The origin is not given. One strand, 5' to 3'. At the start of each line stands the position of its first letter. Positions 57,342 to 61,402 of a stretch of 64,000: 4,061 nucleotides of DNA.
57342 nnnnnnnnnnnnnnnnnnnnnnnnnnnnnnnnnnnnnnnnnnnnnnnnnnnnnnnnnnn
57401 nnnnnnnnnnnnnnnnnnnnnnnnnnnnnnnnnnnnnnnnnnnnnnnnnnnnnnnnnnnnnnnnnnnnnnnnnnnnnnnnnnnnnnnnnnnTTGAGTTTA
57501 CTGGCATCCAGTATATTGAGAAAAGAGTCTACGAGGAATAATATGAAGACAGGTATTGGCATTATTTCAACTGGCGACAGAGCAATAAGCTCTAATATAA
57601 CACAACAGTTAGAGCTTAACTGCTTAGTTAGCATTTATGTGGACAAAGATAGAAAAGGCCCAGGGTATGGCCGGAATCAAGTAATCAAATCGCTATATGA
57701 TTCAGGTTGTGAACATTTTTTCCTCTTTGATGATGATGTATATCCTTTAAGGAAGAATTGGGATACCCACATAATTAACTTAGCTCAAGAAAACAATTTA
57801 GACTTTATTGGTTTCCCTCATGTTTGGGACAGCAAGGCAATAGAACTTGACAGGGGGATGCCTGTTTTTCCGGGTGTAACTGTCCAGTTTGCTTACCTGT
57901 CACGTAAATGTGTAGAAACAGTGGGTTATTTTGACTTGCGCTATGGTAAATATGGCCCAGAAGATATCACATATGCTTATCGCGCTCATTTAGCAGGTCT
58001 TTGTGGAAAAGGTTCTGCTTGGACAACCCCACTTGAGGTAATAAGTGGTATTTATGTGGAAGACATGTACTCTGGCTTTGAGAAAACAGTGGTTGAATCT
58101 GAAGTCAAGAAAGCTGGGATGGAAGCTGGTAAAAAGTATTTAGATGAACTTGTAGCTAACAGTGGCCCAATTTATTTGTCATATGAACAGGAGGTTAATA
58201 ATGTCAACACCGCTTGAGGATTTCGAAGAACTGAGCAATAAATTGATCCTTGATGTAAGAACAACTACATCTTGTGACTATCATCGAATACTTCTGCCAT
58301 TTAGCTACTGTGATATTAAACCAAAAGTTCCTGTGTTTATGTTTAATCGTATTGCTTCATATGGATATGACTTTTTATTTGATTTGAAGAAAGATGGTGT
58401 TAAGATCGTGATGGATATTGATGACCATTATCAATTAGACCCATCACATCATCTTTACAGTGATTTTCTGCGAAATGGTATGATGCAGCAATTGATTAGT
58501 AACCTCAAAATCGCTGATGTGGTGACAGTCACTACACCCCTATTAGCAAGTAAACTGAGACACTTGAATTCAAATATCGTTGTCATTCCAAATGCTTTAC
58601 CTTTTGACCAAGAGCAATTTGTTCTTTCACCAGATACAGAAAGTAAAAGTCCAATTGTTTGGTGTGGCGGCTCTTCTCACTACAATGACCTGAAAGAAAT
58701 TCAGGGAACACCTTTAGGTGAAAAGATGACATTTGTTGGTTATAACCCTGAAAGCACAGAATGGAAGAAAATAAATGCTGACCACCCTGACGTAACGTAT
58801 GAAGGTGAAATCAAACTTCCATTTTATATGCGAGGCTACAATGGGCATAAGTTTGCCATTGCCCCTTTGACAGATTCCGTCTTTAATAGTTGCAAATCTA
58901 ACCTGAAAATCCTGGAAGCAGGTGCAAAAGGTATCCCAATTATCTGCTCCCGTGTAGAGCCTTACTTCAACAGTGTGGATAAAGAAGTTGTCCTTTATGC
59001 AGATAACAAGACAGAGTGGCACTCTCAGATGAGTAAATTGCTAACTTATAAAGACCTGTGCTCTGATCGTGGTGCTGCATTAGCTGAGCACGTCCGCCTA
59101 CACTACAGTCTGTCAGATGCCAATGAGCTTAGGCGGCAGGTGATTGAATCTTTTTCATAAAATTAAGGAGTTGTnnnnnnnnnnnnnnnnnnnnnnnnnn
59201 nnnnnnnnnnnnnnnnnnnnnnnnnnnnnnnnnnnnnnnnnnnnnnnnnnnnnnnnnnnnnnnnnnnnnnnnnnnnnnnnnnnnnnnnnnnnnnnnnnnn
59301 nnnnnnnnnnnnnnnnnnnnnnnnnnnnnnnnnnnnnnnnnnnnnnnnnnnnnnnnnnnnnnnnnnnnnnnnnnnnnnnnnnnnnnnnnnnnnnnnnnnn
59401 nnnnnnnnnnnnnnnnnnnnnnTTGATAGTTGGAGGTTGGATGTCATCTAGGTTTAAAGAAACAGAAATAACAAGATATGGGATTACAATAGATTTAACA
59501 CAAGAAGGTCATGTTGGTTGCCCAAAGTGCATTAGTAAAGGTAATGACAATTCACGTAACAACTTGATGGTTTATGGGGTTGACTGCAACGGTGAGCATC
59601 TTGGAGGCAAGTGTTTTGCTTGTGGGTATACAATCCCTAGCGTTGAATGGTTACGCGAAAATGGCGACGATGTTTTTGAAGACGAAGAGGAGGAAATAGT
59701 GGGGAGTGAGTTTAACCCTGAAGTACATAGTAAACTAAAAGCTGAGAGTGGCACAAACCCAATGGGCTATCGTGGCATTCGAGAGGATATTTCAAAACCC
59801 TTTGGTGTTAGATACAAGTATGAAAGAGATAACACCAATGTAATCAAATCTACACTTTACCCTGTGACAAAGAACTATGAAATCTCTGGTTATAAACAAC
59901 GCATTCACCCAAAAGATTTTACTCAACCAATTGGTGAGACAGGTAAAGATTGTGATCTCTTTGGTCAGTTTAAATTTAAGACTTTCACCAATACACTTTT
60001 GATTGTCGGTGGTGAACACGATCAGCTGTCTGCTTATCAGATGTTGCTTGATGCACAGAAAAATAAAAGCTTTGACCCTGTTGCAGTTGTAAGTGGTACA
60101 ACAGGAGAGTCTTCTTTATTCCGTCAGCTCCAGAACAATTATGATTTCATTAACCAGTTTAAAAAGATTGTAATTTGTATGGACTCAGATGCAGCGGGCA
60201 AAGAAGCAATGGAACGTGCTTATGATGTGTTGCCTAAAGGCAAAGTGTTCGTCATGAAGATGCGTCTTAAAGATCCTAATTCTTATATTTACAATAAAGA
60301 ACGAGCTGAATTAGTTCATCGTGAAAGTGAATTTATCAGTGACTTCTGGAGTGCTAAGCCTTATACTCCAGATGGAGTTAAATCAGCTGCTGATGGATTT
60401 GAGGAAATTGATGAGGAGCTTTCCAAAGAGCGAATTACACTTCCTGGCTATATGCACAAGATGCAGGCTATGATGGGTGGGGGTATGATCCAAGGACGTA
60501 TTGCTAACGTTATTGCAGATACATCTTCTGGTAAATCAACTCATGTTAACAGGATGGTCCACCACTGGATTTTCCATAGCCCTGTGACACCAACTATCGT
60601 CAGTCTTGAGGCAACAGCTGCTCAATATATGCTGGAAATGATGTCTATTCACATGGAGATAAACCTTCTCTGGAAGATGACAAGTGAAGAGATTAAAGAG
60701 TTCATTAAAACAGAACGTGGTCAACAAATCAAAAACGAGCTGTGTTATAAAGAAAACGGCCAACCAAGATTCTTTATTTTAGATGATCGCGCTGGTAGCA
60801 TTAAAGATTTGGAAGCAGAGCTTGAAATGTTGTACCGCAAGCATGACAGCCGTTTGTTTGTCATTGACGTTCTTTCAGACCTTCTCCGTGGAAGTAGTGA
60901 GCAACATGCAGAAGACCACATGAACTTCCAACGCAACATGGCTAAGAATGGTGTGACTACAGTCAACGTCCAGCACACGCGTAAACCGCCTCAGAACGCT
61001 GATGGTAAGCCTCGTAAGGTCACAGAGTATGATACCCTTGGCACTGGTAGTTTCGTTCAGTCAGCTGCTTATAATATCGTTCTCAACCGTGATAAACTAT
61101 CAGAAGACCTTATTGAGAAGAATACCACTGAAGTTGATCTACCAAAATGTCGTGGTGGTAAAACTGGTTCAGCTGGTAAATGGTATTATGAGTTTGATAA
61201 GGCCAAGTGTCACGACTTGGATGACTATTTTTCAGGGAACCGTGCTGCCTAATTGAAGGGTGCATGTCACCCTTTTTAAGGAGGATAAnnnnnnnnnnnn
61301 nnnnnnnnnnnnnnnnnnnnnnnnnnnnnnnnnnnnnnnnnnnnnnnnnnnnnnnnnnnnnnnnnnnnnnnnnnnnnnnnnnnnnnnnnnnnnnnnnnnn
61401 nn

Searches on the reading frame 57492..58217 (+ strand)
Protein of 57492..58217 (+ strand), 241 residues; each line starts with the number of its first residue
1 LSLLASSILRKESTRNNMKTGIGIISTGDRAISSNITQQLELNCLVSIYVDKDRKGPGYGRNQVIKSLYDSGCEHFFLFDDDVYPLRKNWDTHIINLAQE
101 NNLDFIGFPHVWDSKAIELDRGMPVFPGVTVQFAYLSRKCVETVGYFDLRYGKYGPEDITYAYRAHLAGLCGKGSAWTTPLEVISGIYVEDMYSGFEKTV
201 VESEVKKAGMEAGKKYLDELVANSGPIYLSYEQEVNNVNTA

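Call 87: search_protein_families(library=phrogs, proteins=[window:57492-58217:+], max_evalue=0.00001)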
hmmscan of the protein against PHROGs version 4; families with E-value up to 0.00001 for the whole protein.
window:57492-58217:+ (241 aa): 2 families
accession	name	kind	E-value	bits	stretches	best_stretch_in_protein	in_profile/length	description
phrog_2456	-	moron, auxiliary metabolic gene and host takeover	4.2e-47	161.7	1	39-232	44-238/239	glycosyltransferase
phrog_1579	-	moron, auxiliary metabolic gene and host takeover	2.8e-15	57.3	1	46-198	64-218/482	glycosyltransferase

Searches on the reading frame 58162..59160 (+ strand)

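Call 87: search_protein_families(library=phrogs, proteins=[window:58162-59160:+], max_evalue=0.00001)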
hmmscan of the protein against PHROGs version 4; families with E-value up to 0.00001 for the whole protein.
window:58162-59160:+ (332 aa): 1 family
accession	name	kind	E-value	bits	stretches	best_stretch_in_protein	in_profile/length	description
phrog_7162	-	moron, auxiliary metabolic gene and host takeover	2.2e-115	386.2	1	27-331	3-308/309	glycosyltransferase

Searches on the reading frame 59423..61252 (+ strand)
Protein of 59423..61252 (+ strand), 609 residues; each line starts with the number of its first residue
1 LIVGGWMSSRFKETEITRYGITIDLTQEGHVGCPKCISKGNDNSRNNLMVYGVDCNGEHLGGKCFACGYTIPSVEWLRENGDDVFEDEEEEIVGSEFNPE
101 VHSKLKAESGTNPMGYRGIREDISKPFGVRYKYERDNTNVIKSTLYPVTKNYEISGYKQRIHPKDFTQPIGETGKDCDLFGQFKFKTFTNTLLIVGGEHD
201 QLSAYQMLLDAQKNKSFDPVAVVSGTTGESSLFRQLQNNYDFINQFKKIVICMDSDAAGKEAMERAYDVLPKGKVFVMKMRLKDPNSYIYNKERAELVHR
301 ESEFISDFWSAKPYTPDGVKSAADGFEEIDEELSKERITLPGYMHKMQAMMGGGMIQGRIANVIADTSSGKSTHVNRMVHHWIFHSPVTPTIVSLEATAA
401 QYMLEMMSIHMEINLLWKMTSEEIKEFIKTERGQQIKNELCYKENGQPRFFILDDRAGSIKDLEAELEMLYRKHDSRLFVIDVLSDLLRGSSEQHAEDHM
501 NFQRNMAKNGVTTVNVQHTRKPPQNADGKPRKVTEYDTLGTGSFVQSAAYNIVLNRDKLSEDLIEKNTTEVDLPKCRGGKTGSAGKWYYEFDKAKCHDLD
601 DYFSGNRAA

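Call 87: search_protein_families(library=phrogs, proteins=[window:59423-61252:+], max_evalue=0.00001)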
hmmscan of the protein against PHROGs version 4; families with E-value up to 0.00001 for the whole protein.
window:59423-61252:+ (609 aa): 4 families
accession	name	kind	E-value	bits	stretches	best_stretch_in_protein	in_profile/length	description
phrog_239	-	DNA, RNA and nucleotide metabolism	6.5e-144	482.8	1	23-604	35-604/801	DNA primase/helicase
phrog_19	-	DNA, RNA and nucleotide metabolism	5.8e-11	43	1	323-597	312-579/621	DnaB-like replicative helicase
phrog_47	-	DNA, RNA and nucleotide metabolism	2.2e-06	27.5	0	28-292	50-325/947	DNA primase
phrog_5482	-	unknown function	8.4e-06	25.8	0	368-588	61-289/341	-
